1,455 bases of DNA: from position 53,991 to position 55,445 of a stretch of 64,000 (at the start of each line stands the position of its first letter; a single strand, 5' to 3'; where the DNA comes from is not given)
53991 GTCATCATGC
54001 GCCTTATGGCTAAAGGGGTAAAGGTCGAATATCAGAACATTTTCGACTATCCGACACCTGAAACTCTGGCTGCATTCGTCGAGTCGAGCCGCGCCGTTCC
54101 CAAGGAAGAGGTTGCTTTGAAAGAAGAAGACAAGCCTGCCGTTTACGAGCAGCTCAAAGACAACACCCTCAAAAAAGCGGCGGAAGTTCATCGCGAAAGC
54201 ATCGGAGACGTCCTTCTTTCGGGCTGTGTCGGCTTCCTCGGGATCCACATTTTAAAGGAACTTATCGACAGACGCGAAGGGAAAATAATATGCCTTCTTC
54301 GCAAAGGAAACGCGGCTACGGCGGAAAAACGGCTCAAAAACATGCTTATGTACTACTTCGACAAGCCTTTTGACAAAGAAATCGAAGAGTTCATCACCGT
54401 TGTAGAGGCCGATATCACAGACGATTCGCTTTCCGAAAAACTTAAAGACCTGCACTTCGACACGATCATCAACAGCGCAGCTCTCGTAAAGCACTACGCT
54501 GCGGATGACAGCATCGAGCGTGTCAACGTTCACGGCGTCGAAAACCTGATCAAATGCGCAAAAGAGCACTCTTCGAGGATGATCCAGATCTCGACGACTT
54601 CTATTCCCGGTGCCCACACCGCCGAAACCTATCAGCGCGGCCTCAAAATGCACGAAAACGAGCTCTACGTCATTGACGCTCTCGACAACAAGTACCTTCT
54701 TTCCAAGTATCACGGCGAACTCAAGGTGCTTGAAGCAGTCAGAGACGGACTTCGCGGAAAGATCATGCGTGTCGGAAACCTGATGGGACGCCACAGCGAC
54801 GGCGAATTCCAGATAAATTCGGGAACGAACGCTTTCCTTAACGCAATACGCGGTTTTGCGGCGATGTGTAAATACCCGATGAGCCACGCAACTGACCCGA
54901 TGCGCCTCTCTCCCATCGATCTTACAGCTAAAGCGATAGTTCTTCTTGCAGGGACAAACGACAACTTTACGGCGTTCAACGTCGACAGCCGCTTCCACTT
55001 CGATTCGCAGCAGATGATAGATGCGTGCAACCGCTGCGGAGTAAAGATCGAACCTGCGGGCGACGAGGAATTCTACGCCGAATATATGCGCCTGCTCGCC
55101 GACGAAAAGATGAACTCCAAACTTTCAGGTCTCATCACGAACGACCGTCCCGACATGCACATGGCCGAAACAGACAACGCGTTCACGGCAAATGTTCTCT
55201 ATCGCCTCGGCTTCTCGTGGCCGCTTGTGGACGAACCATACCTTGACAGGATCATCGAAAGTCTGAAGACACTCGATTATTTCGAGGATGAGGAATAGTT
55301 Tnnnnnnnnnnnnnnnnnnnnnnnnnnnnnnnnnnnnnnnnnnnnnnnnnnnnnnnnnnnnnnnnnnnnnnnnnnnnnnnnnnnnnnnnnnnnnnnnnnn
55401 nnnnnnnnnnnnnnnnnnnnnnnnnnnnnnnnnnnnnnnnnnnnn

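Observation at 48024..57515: C-A-T-C-A-T-R NRPS predicted to release an N-acylated dipeptide aldehyde/alcohol, translationally coupled to a Cu(I) P-type ATPase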

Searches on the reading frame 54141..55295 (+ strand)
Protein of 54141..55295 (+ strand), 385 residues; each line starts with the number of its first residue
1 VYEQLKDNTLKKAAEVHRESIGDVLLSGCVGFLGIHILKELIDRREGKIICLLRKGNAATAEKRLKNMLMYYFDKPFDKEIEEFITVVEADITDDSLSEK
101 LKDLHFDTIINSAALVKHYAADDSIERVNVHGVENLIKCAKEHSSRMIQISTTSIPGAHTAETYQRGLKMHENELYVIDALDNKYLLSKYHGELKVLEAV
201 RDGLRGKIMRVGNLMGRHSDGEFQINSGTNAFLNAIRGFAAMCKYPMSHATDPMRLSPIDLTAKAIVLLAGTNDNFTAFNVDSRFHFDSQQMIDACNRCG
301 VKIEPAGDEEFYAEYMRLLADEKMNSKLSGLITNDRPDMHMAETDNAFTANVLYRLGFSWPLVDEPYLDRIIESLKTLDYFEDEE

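Call 61: search_solved_structures(query=window:54141-55295:+, max_evalue=0.00001, show_alignments=2)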
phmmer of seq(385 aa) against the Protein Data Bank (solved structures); distinct sequences matched with E-value up to 0.00001: 6.
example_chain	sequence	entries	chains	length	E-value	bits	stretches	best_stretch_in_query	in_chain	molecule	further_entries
6vtj_A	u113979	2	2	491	8.8e-73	248.7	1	3-382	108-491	Non-ribosomal peptide synthetase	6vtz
4f6c_A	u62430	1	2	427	2.8e-38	135.2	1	17-378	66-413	AusA reductase domain protein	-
4f6l_B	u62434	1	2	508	4.9e-38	134.4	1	17-378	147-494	AusA reductase domain protein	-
4u7w_A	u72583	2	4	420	1.3e-11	47.4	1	20-272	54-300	MxaA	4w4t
8v1x_A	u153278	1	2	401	2e-10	43.6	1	22-270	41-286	Type I polyketide synthase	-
5mso_A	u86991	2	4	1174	3.3e-06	29.7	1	20-337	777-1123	Carboxylic acid reductase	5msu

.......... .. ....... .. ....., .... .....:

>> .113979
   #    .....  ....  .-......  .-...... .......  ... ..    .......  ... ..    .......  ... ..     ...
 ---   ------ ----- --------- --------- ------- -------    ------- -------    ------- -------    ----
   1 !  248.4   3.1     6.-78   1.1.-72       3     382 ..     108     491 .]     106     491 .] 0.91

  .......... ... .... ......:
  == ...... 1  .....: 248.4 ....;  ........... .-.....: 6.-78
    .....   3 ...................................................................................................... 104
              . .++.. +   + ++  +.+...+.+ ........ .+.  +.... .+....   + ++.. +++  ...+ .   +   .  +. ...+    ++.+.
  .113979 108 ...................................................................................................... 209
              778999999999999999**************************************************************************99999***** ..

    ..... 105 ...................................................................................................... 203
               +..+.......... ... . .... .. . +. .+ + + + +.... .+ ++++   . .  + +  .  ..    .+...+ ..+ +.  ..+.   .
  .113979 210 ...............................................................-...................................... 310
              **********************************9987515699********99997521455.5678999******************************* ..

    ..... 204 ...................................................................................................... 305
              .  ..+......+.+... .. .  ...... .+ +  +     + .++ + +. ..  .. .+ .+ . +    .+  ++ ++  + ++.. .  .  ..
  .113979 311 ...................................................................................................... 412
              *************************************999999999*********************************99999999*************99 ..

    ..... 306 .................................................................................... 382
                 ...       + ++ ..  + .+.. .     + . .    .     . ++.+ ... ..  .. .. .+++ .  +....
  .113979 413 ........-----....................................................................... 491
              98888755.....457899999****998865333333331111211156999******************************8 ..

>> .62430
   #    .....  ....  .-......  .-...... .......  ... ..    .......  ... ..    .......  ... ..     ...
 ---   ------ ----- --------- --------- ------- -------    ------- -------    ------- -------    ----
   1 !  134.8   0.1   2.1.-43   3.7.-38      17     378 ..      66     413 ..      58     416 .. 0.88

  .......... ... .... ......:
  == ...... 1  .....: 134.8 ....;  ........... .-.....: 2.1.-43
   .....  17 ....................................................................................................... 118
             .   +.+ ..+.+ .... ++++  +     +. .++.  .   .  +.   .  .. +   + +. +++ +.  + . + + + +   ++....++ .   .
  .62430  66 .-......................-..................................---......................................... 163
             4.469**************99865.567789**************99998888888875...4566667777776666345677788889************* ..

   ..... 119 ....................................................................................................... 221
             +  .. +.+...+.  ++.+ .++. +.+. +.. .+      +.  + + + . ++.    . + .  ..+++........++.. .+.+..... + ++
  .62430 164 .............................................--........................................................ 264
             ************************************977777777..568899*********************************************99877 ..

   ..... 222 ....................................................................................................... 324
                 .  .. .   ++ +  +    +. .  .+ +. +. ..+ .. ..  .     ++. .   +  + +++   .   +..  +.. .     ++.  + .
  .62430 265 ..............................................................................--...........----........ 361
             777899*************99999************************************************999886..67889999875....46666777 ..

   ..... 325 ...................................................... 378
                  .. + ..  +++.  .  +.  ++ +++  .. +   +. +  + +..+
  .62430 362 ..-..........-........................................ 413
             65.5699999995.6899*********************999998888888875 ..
